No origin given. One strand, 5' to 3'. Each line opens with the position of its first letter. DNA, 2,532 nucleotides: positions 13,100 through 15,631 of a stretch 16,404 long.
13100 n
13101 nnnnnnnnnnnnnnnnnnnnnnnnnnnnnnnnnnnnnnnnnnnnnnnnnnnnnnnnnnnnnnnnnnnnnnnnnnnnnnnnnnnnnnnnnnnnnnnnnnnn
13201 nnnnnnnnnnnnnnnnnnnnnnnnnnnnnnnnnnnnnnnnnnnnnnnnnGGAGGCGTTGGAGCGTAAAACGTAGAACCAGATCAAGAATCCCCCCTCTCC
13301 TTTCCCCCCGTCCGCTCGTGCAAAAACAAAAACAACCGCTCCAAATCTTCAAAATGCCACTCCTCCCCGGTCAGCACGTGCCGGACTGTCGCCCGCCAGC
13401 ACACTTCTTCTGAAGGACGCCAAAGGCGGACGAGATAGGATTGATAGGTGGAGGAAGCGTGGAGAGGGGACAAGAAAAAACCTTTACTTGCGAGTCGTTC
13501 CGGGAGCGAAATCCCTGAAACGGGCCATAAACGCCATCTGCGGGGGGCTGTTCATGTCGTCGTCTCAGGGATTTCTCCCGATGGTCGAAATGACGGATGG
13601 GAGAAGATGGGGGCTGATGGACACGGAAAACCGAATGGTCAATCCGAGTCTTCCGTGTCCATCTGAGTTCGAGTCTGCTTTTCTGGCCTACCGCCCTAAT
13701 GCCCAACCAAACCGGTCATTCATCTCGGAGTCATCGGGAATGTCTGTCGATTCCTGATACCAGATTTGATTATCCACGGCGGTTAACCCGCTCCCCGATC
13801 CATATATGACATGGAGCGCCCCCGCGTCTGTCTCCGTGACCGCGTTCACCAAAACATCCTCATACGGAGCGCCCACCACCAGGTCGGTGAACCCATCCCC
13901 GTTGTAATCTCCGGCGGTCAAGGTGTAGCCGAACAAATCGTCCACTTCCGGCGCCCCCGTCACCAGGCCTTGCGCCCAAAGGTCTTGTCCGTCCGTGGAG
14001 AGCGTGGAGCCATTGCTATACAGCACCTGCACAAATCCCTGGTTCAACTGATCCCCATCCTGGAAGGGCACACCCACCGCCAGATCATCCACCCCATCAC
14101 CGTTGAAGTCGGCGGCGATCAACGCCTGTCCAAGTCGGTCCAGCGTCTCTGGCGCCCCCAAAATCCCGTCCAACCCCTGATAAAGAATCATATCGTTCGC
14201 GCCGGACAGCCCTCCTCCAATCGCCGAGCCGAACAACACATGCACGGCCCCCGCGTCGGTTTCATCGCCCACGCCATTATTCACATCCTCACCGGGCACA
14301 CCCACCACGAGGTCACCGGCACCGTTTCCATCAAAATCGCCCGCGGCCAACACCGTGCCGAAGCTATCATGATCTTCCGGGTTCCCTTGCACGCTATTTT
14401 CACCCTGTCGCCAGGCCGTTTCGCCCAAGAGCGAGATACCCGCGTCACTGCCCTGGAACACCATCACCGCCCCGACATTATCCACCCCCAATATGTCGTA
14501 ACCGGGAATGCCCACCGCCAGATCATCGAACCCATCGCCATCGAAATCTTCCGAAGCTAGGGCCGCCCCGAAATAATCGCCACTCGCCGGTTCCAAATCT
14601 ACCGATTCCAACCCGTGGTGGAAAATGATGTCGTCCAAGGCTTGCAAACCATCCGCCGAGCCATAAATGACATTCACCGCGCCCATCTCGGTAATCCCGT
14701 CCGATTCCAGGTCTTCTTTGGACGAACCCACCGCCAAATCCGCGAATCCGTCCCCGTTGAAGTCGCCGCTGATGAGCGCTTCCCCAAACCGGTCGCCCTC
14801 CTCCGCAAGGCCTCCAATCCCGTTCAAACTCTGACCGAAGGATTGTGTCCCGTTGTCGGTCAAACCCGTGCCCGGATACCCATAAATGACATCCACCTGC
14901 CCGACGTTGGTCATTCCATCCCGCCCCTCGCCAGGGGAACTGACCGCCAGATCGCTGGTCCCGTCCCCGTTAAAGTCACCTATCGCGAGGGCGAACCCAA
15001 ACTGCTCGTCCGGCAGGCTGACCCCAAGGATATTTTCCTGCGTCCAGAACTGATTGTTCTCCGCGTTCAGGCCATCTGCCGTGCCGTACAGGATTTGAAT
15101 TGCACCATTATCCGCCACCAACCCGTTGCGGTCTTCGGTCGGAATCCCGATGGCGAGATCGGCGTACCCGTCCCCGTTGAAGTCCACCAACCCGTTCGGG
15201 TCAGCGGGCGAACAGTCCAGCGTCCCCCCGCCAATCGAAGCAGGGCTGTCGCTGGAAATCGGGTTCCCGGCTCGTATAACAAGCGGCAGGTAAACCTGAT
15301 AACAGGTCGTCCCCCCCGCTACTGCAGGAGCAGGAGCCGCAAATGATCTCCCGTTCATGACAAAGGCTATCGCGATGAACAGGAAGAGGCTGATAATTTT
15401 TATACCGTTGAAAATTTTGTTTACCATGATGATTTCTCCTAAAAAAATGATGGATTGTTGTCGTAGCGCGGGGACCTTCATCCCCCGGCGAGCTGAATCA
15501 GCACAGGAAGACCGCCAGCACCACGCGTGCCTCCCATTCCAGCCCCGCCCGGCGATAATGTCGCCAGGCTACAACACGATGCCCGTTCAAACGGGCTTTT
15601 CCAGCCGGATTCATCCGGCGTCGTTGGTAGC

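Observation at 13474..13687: Highly structured 214-bp intergenic region between the FG-GAP gene and small gene B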

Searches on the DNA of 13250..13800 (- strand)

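Call 6: search_rna_families(source=window, start=13250, end=13800, threshold=evalue, max_evalue=10, show_alignments=2)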
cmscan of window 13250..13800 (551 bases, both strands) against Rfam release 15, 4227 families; matches with E-value up to 10: 4.
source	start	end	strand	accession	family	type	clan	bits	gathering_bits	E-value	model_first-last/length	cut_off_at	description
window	13615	13664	+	RF04070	MIR6440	Gene; miRNA;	-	15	95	6.7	1-108/108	no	MIR6440 microRNA precursor family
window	13547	13607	+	RF01549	TB8Cs2H1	Gene; snRNA; snoRNA; HACA-box;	-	13.6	40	8.1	1-65/65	no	Trypanosomatid snoRNA TB8Cs2H1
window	13411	13463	-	RF01986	ZEB2_AS1_3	Gene; lncRNA;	-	12.1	55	4.6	1-100/100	no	ZEB2 antisense RNA 1 conserved region 3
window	13756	13800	-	RF00448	IRES_EBNA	Cis-reg; IRES;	-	10.1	100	3.7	169-217/217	5'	Epstein-Barr virus nuclear antigen (EBNA) IRES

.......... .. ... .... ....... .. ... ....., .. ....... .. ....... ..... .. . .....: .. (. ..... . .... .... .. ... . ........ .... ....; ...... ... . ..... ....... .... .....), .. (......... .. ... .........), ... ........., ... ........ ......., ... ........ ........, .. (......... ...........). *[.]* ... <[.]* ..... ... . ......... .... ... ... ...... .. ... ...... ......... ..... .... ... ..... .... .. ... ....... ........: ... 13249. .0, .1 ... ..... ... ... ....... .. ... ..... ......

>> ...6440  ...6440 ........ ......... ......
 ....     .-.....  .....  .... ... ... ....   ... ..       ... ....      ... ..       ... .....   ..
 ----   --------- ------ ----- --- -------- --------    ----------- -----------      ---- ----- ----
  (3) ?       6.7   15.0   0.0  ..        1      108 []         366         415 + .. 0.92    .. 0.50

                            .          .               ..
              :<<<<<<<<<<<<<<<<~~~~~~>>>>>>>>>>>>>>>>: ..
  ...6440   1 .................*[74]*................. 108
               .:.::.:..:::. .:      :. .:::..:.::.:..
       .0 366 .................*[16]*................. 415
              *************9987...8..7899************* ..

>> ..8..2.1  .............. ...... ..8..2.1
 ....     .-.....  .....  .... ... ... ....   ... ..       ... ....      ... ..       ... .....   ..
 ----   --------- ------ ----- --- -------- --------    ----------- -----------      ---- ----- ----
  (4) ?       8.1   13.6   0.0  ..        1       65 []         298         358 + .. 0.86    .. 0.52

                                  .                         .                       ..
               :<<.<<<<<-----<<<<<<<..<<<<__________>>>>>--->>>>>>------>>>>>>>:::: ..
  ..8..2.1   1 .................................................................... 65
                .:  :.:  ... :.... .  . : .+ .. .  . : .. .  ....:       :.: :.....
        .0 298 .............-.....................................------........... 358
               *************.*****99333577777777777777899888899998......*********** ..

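Call 59: search_dna_similar(query=window:13474-13687:-, collection=plasmids, mode=distant, max_evalue=0.01, max_rows=20)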
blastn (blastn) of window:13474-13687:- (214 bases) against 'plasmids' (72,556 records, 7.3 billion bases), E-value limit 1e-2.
No match.

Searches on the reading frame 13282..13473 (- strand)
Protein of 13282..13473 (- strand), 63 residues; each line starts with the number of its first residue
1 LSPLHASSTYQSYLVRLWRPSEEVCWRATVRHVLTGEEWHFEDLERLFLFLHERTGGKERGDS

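Call 11: search_protein_families(library=pfam, proteins=[window:13282-13473:-], max_evalue=0.01)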
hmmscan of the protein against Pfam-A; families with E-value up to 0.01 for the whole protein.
window:13282-13473:- (63 aa): 0 families

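Call 13: find_encoding_contigs(protein=window:13282-13473:-, flank=10000, max_places=10)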
Protein window:13282-13473:- (63 aa): no gene with exactly this product is on record in the collection.

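Call 14: find_homologous_proteins(query=window:13282-13473:-, max_evalue=0.001)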
Query window:13282-13473:- (63 aa): 6 proteins with E <= 0.001 among 6 candidates.
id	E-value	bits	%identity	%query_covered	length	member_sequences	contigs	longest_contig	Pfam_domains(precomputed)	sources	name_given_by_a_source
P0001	4.6e-37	142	100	100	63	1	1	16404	-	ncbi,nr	ncbi:MAG: hypothetical protein HUU38_08440 [Anaerolineales bacterium]|nr:hypothetical protein [Anaer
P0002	2.3e-28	115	86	94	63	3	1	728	-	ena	-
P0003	7.6e-23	97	75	90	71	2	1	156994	-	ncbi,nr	ncbi:MAG: hypothetical protein H6636_03545 [Anaerolineales bacterium]|nr:hypothetical protein [Anaer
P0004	6.9e-22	94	72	90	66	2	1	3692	-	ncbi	-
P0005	2.5e-21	92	69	92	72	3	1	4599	-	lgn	-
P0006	3.8e-19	85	76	78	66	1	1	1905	-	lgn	-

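Call 16: find_encoding_contigs(protein=P0002, flank=10000)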
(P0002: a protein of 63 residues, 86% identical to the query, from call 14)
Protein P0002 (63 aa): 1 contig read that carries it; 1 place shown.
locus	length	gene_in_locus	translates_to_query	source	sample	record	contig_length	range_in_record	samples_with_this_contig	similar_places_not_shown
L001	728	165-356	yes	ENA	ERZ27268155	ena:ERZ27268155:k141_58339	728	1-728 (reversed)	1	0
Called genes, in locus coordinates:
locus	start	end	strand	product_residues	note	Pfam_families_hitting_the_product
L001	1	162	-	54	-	?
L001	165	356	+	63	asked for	-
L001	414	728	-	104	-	?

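Call 17: find_encoding_contigs(protein=P0003, flank=10000)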
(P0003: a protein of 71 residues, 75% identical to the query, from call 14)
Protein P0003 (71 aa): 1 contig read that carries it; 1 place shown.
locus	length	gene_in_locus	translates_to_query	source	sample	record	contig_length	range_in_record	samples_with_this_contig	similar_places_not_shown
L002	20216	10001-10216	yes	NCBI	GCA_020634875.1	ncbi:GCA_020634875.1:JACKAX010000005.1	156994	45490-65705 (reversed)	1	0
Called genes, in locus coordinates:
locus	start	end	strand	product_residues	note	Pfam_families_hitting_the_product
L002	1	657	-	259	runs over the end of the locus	PF05175:MTS, PF01209:Ubie_methyltran, PF13489:Methyltransf_23 (weak), PF13847:Methyltransf_31, PF08241:Methyltransf_11, PF08242:Methyltransf_12, PF13649:Methyltransf_25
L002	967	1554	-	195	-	PF08818:DUF1801, PF13376:OmdA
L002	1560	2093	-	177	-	PF12867:DinB_2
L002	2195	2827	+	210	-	PF01914:MarC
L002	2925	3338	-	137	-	PF07366:SnoaL, PF14534:DUF4440 (weak), PF12680:SnoaL_2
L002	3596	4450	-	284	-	PF12833:HTH_18, PF00165:HTH_AraC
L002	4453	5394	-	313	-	-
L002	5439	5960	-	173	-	PF01252:Peptidase_A8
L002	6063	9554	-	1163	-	PF00486:Trans_reg_C (weak), PF03704:BTAD, PF13191:AAA_16 (weak), PF13424:TPR_12, PF13424:TPR_12, PF13432:TPR_16, PF13424:TPR_12, PF13424:TPR_12, +10 more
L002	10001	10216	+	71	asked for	-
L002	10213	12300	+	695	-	PF02415:Chlam_PMP (faint)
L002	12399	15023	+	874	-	-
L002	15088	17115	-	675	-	PF03065:Glyco_hydro_57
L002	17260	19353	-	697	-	PF01145:Band_7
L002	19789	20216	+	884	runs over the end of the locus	PF08448:PAS_4, PF13426:PAS_9, PF08447:PAS_3, PF00989:PAS, PF08448:PAS_4, PF13426:PAS_9, PF01590:GAF, PF13185:GAF_2, +7 more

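Call 21: find_encoding_contigs(protein=P0004, flank=10000)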
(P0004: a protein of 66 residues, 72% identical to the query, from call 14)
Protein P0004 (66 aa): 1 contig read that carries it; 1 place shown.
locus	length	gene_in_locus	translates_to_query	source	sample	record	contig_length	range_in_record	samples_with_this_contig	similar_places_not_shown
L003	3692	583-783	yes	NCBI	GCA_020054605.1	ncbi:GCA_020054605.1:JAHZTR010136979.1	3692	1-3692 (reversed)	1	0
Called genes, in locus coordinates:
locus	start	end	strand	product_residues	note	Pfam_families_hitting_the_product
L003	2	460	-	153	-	?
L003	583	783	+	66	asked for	-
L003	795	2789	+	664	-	PF02415:Chlam_PMP (faint)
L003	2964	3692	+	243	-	?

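Call 22: find_encoding_contigs(protein=P0005, flank=10000)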
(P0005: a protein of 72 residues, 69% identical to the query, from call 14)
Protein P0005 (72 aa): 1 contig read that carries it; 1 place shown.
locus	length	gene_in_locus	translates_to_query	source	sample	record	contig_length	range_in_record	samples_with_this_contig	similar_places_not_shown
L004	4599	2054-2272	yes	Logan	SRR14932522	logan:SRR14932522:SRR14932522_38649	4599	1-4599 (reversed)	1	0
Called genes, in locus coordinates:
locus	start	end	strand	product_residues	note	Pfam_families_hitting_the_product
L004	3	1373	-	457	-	?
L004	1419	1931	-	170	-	PF12867:DinB_2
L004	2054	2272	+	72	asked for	-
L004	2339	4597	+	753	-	?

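Call 23: find_encoding_contigs(protein=P0006, flank=10000)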
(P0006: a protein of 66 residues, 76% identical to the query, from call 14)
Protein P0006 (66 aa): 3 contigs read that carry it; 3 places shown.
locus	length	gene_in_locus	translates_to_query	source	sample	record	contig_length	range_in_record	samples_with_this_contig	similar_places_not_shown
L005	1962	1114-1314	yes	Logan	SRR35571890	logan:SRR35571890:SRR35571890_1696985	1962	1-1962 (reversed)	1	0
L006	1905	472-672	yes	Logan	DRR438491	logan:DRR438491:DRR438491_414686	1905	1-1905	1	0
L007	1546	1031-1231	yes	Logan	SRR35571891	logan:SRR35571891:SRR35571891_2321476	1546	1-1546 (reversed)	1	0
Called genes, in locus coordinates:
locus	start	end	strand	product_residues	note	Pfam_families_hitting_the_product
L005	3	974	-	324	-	?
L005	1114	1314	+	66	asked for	-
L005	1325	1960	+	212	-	?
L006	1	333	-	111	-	?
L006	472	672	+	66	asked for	-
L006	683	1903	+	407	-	?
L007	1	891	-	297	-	?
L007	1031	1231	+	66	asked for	-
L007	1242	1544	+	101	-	?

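Call 32: list_cluster_members(proteins=[P0001, P0002, P0007, P0008])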
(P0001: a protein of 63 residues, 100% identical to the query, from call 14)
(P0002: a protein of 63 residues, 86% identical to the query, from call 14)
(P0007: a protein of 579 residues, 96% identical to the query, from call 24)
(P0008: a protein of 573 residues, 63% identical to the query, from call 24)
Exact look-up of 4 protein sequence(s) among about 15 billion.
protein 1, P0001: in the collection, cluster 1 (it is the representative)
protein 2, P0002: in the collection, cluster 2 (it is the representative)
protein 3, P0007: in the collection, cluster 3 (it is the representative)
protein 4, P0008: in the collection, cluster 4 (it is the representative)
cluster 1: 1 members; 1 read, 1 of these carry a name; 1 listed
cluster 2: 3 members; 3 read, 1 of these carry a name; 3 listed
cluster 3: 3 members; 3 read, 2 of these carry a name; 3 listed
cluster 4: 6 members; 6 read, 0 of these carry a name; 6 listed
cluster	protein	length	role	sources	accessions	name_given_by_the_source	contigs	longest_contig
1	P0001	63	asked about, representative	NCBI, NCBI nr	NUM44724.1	MAG: hypothetical protein HUU38_08440 [Anaerolineales bacterium] | hypothetical protein [Anaerolineales bacterium]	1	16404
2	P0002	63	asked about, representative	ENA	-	-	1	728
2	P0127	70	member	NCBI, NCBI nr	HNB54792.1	MAG TPA: hypothetical protein PK530_22785 [Anaerolineales bacterium] | hypothetical protein [Anaerolineales bacterium]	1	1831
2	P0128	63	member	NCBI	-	-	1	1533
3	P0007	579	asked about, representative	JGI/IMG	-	hypothetical protein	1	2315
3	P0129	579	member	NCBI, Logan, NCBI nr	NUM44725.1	MAG: VCBS repeat-containing protein [Anaerolineales bacterium] | VCBS repeat-containing protein [Anaerolineales bacterium]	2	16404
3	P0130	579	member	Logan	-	-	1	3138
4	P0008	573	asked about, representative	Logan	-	-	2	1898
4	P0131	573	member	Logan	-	-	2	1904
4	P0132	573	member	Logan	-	-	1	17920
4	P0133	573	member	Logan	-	-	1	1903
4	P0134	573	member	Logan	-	-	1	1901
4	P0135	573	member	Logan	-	-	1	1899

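Call 33: find_encoding_contigs(protein=P0127, flank=10000)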
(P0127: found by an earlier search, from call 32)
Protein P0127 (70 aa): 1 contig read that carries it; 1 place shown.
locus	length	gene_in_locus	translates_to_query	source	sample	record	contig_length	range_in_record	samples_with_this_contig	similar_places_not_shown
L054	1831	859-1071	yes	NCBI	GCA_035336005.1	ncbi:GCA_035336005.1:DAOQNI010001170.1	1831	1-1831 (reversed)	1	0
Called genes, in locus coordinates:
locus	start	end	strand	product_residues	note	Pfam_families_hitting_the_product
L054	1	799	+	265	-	PF01839:FG-GAP, PF13517:FG-GAP_3, PF01839:FG-GAP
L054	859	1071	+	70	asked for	-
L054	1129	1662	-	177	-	PF12867:DinB_2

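Call 34: find_encoding_contigs(protein=P0128, flank=10000)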
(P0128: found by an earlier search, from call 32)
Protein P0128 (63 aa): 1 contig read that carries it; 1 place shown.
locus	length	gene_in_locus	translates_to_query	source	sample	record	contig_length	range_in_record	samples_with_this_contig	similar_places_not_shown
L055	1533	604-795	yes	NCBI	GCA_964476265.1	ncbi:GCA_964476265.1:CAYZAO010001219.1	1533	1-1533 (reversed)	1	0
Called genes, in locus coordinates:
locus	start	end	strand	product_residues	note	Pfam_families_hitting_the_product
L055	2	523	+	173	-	?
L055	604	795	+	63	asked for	-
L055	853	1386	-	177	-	PF12867:DinB_2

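Call 35: find_encoding_contigs(protein=P0130, flank=10000)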
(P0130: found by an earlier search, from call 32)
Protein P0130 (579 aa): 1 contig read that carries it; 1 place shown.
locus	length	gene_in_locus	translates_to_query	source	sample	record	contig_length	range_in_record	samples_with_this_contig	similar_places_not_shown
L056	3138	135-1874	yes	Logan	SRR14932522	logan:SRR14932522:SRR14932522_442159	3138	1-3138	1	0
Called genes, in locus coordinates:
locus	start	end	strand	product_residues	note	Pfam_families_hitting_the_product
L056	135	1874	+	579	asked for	PF13517:FG-GAP_3 (faint), PF01839:FG-GAP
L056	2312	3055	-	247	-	-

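Call 72: search_protein_families(library=ncbifam, proteins=[window:13282-13473:-], max_evalue=0.01)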
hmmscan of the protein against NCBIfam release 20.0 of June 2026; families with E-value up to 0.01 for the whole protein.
window:13282-13473:- (63 aa): 0 families

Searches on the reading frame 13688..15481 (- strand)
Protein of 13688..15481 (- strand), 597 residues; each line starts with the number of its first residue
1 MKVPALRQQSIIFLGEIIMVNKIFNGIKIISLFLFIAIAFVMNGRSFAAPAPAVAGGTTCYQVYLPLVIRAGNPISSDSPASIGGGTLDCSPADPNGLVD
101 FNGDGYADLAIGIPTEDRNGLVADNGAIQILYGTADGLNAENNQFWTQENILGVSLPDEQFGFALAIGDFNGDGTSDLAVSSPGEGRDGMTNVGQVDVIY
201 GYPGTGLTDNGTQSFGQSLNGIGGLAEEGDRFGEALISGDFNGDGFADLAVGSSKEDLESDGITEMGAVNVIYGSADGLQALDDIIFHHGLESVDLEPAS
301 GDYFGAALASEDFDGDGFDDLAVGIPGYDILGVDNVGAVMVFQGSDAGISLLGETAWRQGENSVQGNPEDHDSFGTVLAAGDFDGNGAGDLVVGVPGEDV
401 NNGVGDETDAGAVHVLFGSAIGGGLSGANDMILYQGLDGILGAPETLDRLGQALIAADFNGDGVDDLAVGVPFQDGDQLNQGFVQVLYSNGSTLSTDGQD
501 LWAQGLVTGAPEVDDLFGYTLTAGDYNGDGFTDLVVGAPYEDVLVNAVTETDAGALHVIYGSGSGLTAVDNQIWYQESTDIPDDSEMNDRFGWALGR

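Call 11: search_protein_families(library=pfam, proteins=[window:13688-15481:-], max_evalue=0.01)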
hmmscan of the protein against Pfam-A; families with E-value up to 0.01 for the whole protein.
window:13688-15481:- (597 aa): 3 families
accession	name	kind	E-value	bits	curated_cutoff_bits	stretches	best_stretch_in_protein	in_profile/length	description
PF01839.29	FG-GAP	-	2.2e-60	200.2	22.1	7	517-559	1-37/37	FG-GAP repeat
PF13517.12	FG-GAP_3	-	2e-13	51.1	26.9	3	100-180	1-61/61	FG-GAP-like repeat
PF12256.14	TcdB_toxin_midN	-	1.6e-05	24.8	24.8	0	521-549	30-60/181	Insecticide toxin TcdB middle/N-terminal region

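Call 12: find_encoding_contigs(protein=window:13688-15481:-, flank=10000, max_places=10)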
Protein window:13688-15481:- (597 aa): no gene with exactly this product is on record in the collection.

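Call 24: find_homologous_proteins(query=window:13688-15481:-, max_evalue=1e-30)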
Query window:13688-15481:- (597 aa): 6380 proteins with E <= 1e-30 among 8000 candidates; the best 120 are listed.
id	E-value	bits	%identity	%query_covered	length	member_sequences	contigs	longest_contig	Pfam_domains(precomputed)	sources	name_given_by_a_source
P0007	0.0e+0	1211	96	97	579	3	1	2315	PF01839.30,PF13517.13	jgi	jgi:hypothetical protein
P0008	4.5e-206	704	63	93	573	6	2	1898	PF01839.30,PF13517.13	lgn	-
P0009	4.0e-193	661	44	83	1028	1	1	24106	PF01839.30,PF13517.13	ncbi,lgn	-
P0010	3.7e-164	566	53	90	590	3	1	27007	PF01839.30,PF13517.13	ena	-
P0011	2.7e-163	563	52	91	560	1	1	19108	PF01839.30,PF12256.15,PF13517.13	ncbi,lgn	ncbi:MAG: hypothetical protein AAF614_26680 [Chloroflexota bacterium]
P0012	2.0e-156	540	41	83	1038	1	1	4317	PF01839.30,PF13517.13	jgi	-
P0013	1.4e-149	518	48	97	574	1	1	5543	PF01839.30,PF13517.13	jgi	jgi:hypothetical protein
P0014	6.6e-147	509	50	96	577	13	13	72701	PF01839.30,PF13517.13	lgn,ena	-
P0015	2.0e-146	507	49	97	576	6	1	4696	PF01839.30,PF13517.13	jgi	jgi:hypothetical protein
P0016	3.7e-146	506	40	77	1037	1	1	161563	PF01839.30,PF13517.13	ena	-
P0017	1.5e-145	504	49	97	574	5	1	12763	PF01839.30,PF13517.13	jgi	-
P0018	8.6e-145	502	52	90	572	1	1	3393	PF01839.30,PF13517.13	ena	-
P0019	1.0e-143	498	43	84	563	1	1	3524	PF01839.30,PF13517.13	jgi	jgi:hypothetical protein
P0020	3.3e-143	497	49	94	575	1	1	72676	PF01839.30,PF12256.15,PF13517.13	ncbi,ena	-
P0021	1.6e-141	491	51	93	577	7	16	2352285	PF01839.30,PF13517.13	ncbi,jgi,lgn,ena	jgi:hypothetical protein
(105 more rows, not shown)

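Call 25: find_encoding_contigs(protein=P0007, flank=10000)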
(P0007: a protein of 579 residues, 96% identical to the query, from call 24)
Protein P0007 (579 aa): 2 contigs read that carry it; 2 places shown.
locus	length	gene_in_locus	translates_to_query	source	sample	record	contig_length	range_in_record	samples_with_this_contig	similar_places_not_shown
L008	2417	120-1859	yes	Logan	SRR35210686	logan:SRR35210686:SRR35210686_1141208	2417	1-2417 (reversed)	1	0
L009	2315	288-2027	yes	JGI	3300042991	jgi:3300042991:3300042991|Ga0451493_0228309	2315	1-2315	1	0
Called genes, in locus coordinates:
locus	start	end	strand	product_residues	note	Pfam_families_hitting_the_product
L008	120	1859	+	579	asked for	PF01839:FG-GAP, PF13517:FG-GAP_3 (weak), PF01839:FG-GAP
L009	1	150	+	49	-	?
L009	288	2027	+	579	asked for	PF01839:FG-GAP, PF13517:FG-GAP_3 (weak), PF01839:FG-GAP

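Call 26: find_encoding_contigs(protein=P0008, flank=10000)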
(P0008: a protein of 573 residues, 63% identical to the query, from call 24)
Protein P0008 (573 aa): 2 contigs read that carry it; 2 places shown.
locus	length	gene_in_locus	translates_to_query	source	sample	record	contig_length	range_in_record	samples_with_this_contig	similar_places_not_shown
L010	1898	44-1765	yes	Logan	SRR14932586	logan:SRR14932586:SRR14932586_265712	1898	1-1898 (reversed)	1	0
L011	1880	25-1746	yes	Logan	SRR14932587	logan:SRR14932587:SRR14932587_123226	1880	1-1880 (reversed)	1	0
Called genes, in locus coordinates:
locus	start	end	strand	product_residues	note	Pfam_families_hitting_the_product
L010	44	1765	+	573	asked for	PF13517:FG-GAP_3 (faint), PF01839:FG-GAP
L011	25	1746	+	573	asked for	PF13517:FG-GAP_3 (faint), PF01839:FG-GAP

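Call 72: search_protein_families(library=ncbifam, proteins=[window:13688-15427:-], max_evalue=0.01)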
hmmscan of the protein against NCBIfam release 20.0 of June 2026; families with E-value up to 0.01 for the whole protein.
window:13688-15427:- (579 aa): 1 family
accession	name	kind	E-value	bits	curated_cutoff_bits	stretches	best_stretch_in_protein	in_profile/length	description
NF047539.1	XAC2610_fam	domain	3.6e-09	37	35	0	81-100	4-23/89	XAC2610-related protein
